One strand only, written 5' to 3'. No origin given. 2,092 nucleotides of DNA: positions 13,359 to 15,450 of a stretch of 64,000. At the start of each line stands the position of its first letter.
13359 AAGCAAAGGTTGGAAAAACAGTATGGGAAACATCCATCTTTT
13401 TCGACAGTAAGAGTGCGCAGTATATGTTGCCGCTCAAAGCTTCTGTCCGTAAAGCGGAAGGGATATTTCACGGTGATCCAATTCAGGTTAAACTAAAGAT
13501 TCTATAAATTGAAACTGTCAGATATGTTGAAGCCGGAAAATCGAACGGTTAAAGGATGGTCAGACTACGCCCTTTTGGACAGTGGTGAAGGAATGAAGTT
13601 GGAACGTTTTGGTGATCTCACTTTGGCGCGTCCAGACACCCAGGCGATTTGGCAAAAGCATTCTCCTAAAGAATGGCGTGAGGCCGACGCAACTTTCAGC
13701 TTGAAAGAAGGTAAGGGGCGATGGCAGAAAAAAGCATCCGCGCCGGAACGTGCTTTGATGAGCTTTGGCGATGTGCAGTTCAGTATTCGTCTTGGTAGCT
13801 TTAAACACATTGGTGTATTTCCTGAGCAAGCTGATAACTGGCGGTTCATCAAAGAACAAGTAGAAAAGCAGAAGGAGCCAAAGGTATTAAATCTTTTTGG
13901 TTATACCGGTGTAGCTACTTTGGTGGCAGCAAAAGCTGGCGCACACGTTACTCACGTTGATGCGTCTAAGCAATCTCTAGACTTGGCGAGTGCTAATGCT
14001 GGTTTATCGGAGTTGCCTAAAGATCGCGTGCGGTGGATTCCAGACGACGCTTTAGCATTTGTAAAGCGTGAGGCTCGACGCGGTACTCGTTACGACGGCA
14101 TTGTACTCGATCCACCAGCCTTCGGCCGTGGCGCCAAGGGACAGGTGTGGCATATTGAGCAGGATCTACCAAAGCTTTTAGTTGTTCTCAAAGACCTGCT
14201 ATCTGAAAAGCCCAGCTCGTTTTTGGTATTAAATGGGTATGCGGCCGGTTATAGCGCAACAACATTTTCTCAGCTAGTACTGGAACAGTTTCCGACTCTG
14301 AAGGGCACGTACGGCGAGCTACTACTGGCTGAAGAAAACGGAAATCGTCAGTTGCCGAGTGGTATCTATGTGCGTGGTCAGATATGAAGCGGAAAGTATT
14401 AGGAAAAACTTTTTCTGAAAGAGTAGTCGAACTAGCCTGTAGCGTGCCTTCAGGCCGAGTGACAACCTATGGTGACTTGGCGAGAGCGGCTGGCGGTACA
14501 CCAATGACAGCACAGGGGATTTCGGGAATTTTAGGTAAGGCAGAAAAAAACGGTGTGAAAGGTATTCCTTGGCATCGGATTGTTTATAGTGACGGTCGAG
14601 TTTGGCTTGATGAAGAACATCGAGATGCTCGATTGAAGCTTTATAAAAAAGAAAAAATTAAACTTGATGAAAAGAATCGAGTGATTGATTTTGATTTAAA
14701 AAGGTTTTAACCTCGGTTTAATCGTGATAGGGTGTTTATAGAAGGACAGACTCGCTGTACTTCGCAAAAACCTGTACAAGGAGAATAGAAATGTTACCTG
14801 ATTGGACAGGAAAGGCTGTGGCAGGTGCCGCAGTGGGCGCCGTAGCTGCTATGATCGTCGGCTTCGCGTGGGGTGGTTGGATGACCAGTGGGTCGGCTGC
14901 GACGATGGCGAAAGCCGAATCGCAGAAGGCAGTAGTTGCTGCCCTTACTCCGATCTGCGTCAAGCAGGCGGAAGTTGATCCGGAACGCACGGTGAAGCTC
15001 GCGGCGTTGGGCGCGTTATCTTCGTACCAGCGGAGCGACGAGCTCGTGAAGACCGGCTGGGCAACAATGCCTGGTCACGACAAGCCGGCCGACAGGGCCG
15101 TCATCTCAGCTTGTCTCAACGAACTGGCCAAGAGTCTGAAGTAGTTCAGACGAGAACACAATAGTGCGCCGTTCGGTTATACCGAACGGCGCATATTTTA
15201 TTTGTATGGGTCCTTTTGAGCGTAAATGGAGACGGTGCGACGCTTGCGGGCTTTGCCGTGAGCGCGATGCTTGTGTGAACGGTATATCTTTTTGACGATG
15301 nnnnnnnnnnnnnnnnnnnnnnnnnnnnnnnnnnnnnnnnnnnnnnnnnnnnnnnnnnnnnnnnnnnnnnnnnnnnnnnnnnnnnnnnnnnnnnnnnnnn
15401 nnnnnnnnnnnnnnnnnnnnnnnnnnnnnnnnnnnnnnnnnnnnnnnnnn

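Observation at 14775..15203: Second GC-rich single-gene cassette: orphan 117-aa protein with Gly/Ala-zipper TM helix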

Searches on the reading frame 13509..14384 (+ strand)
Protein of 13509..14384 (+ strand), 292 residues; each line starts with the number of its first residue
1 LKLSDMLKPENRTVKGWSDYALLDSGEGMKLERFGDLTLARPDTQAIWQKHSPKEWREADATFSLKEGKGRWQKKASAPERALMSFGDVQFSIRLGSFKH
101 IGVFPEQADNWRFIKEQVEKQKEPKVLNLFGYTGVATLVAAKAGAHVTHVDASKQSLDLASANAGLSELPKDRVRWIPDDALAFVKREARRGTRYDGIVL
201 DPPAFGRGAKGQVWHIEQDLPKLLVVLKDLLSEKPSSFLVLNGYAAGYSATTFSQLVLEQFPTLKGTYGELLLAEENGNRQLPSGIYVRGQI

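Call 5: search_protein_families(library=pfam, proteins=[window:13509-14384:+], max_evalue=1)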
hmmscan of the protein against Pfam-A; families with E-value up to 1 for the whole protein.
window:13509-14384:+ (292 aa): 6 families
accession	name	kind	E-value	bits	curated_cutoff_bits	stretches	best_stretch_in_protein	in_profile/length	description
PF10672.15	Methyltrans_SAM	-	3.7e-11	43.3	27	1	88-241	92-238/286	S-adenosylmethionine-dependent methyltransferase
PF03602.21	Cons_hypoth95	-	0.00049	20.2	24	1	122-203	41-122/182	Conserved hypothetical protein 95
PF09445.16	Methyltransf_15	-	0.002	18.2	22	1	126-219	4-97/165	RNA cap guanine-N2 methyltransferase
PF05175.20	MTS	-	0.0035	17.4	23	1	112-204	21-108/170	Methyltransferase small domain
PF13649.12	Methyltransf_25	-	0.01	17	27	1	133-184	8-58/97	Methyltransferase domain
PF08241.18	Methyltransf_11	-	0.12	13.5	21.2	1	133-178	7-48/95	Methyltransferase domain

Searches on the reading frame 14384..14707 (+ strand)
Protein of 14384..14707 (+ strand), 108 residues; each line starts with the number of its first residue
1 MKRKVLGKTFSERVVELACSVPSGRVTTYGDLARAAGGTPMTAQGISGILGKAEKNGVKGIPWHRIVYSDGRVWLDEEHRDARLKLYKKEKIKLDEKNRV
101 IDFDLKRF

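Call 5: search_protein_families(library=pfam, proteins=[window:14384-14707:+], max_evalue=1)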
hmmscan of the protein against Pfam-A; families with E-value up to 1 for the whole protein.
window:14384-14707:+ (108 aa): 1 family
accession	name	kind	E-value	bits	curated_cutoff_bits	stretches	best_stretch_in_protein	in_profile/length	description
PF01035.26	DNA_binding_1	-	4.6e-14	52.5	27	1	10-91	2-80/81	6-O-methylguanine DNA methyltransferase, DNA binding domain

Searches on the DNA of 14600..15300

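Call 82: search_rna_families(source=window, start=14600, end=15300, threshold=evalue, max_evalue=1)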
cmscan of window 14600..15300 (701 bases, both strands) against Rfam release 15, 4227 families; matches with E-value up to 1: 2.
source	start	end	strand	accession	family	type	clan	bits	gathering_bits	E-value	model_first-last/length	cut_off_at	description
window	15165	15193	-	RF02865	ncS01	Gene; sRNA;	-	18.9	58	0.84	77-105/110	no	Burkholderia sRNA 1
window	14761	14809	+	RF01985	ZEB2_AS1_2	Gene; lncRNA;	-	16.6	70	0.26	1-61/61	no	ZEB2 antisense RNA 1 conserved region 2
